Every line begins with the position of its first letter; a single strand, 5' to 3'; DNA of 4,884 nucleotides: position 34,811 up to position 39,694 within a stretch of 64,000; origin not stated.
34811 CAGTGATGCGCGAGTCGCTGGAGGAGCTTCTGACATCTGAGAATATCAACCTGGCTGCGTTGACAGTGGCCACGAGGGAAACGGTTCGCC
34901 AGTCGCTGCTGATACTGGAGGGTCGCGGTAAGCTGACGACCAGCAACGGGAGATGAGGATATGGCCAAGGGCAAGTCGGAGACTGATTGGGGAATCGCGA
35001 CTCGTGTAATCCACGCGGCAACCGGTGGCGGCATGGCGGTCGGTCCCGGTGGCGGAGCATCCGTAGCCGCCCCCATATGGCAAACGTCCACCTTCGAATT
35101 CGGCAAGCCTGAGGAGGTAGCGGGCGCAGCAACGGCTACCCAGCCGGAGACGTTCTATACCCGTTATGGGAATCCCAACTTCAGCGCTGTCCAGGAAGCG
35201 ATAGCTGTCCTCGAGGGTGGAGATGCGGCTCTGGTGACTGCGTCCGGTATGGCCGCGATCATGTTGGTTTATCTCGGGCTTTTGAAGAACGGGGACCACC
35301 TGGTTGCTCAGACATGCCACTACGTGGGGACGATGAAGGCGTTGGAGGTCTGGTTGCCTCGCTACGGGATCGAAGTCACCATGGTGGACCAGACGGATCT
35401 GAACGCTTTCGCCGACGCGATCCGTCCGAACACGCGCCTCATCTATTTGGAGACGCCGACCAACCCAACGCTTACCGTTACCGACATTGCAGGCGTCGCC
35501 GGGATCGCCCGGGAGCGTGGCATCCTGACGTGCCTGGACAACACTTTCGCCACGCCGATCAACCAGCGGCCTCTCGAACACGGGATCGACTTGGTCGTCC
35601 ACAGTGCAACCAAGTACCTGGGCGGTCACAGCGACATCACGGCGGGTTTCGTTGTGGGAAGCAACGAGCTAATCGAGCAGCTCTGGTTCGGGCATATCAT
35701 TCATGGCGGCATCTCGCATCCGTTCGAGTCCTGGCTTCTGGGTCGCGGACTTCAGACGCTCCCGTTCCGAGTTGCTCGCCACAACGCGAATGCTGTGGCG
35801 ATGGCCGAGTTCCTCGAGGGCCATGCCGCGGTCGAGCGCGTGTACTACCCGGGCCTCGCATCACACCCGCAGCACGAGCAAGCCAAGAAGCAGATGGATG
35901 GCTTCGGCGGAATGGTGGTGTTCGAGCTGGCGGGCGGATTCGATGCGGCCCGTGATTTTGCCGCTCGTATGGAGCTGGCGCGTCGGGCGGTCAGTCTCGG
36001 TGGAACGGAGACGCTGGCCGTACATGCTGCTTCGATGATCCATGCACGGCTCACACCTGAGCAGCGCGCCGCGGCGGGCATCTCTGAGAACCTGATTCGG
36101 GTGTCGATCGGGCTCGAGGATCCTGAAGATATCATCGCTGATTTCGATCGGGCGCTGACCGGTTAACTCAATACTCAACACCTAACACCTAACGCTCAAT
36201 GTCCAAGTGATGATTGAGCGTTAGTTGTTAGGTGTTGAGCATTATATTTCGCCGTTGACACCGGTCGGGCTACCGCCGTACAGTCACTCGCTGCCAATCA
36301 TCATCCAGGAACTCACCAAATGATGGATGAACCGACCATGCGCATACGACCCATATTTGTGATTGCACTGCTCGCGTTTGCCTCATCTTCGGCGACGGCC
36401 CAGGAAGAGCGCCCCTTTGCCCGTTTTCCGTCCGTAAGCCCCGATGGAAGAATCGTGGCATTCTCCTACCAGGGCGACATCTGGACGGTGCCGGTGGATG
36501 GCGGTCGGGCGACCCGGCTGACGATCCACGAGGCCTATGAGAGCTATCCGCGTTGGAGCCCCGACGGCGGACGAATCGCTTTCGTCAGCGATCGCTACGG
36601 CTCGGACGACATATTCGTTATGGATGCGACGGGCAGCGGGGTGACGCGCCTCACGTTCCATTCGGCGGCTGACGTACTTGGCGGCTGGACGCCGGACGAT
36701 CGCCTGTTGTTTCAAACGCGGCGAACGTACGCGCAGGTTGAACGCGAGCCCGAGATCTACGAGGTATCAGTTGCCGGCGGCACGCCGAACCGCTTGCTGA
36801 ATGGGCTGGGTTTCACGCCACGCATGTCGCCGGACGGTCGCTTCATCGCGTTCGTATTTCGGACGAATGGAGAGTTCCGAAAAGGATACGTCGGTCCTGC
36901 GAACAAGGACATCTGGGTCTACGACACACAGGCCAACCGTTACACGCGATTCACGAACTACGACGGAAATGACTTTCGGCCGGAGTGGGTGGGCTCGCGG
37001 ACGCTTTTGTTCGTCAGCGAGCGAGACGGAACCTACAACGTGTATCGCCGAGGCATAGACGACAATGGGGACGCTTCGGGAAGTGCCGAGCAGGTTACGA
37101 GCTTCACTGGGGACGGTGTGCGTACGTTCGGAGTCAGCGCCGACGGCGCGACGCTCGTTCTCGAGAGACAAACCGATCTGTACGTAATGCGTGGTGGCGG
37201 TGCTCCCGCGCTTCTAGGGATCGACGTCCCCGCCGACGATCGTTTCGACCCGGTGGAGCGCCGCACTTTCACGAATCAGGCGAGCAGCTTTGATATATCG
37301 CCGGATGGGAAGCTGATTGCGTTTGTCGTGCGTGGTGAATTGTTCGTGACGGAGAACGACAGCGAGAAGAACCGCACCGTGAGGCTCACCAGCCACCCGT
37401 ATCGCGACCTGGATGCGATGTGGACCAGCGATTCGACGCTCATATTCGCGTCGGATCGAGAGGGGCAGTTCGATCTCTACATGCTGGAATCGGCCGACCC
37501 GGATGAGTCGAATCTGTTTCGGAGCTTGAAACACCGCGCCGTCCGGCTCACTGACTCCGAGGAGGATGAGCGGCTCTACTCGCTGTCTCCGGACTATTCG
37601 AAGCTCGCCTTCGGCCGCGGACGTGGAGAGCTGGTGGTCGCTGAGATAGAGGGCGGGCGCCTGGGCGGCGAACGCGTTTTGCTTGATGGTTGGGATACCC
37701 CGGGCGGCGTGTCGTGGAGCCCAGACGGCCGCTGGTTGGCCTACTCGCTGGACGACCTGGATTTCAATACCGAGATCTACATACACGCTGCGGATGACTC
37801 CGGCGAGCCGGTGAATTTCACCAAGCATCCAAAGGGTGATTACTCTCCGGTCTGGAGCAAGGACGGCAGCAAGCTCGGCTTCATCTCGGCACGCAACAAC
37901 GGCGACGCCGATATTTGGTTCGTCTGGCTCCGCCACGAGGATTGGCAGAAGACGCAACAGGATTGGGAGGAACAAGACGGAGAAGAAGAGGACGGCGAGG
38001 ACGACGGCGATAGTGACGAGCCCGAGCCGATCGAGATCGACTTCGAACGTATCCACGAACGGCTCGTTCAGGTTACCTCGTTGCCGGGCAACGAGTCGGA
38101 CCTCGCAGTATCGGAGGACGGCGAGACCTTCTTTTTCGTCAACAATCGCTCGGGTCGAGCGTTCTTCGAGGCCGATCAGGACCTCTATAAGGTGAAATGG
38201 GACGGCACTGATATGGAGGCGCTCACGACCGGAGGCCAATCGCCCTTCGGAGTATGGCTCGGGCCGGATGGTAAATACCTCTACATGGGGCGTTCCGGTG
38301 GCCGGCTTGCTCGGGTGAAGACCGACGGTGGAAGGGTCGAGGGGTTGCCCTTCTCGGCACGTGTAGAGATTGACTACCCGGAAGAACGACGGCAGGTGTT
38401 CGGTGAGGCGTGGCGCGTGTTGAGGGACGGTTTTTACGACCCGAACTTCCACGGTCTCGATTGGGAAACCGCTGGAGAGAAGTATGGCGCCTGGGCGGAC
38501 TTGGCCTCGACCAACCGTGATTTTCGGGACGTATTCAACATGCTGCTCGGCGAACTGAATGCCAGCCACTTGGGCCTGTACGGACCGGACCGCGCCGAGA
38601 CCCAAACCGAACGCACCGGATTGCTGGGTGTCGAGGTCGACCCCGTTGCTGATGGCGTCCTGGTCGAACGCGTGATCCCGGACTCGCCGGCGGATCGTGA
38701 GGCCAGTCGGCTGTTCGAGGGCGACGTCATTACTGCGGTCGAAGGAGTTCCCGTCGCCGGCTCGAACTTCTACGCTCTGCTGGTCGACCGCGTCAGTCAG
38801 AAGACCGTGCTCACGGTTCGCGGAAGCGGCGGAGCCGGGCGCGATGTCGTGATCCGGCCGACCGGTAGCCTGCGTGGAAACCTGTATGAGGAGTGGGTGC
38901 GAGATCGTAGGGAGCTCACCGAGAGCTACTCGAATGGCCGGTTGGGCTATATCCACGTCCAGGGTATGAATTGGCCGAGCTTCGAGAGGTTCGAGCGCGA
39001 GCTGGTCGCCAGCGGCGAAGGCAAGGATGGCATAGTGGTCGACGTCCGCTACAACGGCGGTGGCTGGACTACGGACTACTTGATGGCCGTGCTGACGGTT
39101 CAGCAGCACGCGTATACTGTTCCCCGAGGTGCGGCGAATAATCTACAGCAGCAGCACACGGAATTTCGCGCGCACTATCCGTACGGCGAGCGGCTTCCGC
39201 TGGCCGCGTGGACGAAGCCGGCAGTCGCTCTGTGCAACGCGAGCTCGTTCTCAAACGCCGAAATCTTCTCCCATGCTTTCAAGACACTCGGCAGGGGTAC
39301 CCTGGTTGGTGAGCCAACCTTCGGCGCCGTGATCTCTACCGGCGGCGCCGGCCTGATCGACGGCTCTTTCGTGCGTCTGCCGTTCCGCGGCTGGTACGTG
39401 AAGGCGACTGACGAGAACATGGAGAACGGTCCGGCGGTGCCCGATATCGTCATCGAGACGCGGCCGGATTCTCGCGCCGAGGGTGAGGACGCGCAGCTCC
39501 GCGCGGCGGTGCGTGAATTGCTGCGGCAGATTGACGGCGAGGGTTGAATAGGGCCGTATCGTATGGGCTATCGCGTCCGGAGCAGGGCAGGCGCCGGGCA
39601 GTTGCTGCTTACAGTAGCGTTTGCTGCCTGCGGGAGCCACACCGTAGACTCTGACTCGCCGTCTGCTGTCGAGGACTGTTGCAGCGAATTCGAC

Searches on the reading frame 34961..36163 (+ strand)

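Call 58: search_protein_families(library=pfam, proteins=[window:34961-36163:+], max_evalue=0.001)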
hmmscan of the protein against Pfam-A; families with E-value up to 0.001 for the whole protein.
window:34961-36163:+ (401 aa): 6 families
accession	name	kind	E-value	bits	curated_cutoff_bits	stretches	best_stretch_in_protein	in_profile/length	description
PF01053.26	Cys_Met_Meta_PP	-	2e-132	441.8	27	1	34-399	17-380/381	Cys/Met metabolism PLP-dependent enzyme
PF06838.17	Met_gamma_lyase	-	1.7e-08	33.9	24.2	1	81-241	64-246/405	Methionine gamma-lyase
PF00266.25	Aminotran_5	-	3e-07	30.2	21.5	1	91-241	65-221/371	Aminotransferase class-V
PF00155.27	Aminotran_1_2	-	9.9e-07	28.7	19.7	1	50-241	19-241/361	Aminotransferase class I and II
PF01212.27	Beta_elim_lyase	-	3e-05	23.9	27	1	70-218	30-199/288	Beta-eliminating lyase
PF03841.19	SelA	-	9.6e-05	22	22.8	0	77-241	52-233/367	L-seryl-tRNA selenium transferase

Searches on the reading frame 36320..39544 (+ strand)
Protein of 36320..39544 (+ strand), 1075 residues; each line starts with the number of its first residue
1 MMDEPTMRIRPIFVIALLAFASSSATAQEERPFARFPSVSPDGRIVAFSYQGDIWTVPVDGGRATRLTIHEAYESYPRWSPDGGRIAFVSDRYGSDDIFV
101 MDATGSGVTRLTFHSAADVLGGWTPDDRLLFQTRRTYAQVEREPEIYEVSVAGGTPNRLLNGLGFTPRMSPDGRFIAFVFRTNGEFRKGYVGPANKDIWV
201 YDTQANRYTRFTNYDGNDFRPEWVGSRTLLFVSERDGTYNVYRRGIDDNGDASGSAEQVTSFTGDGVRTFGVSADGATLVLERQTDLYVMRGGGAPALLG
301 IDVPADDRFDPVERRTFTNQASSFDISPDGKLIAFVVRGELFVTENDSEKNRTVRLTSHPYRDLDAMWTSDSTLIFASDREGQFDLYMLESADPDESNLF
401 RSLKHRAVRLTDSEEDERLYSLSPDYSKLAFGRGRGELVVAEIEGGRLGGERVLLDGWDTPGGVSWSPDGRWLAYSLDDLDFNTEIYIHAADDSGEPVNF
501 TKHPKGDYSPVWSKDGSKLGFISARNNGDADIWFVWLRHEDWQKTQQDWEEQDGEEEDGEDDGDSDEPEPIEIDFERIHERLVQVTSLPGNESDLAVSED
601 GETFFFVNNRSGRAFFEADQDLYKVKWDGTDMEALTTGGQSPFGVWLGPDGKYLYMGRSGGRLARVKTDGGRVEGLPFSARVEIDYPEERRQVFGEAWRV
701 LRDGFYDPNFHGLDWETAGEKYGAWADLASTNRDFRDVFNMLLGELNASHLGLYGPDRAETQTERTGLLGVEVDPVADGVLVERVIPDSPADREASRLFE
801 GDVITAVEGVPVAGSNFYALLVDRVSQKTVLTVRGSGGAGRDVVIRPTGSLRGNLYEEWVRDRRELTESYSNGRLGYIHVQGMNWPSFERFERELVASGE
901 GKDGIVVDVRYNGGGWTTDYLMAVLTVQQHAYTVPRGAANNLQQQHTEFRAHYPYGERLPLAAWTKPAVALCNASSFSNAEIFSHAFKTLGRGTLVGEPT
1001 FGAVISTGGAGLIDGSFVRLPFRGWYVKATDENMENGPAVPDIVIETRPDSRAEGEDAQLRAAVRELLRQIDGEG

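Call 58: search_protein_families(library=pfam, proteins=[window:36320-39544:+], max_evalue=0.001)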
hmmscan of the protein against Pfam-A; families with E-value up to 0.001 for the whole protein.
window:36320-39544:+ (1075 aa): 11 families
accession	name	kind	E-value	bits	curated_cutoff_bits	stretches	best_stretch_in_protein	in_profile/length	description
PF07676.18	PD40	-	3.4e-45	151.6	20.9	3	65-100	2-38/38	WD40-like Beta Propeller Repeat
PF03572.23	Peptidase_S41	-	6.9e-25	88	24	1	874-1044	1-164/165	Peptidase family S41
PF14684.11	Tricorn_C1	-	5.3e-18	65.1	24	1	687-744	2-59/59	Tricorn protease C1 domain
PF00930.27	DPPIV_N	-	3.2e-16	59.5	22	1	48-122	19-89/354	Dipeptidyl peptidase IV (DPP IV) N-terminal region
PF25174.1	Beta-prop_THOC3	-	3.6e-07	29.9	305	0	318-392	88-161/272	THOC3 beta-propeller domain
PF23414.1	Beta-prop_EML_2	-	2.7e-05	24.1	90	0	400-542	25-158/266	Echinoderm microtubule-associated protein second beta-propeller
PF14685.13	PDZ_Tricorn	-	6.7e-05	23.3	25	1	798-845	40-88/88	Tricorn protease PDZ domain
PF00595.29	PDZ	-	7.7e-05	23.4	23.2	1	764-813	7-58/81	PDZ domain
PF13180.12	PDZ_2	-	9.4e-05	23.1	27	1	767-815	1-47/80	PDZ domain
PF24684.1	Vgb_lyase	-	0.00029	20.2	50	0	622-671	78-128/290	Virginiamycin B lyase family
PF08450.18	SGL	-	0.00037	20.6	26.3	0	451-483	126-157/246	SMP-30/Gluconolactonase/LRE-like region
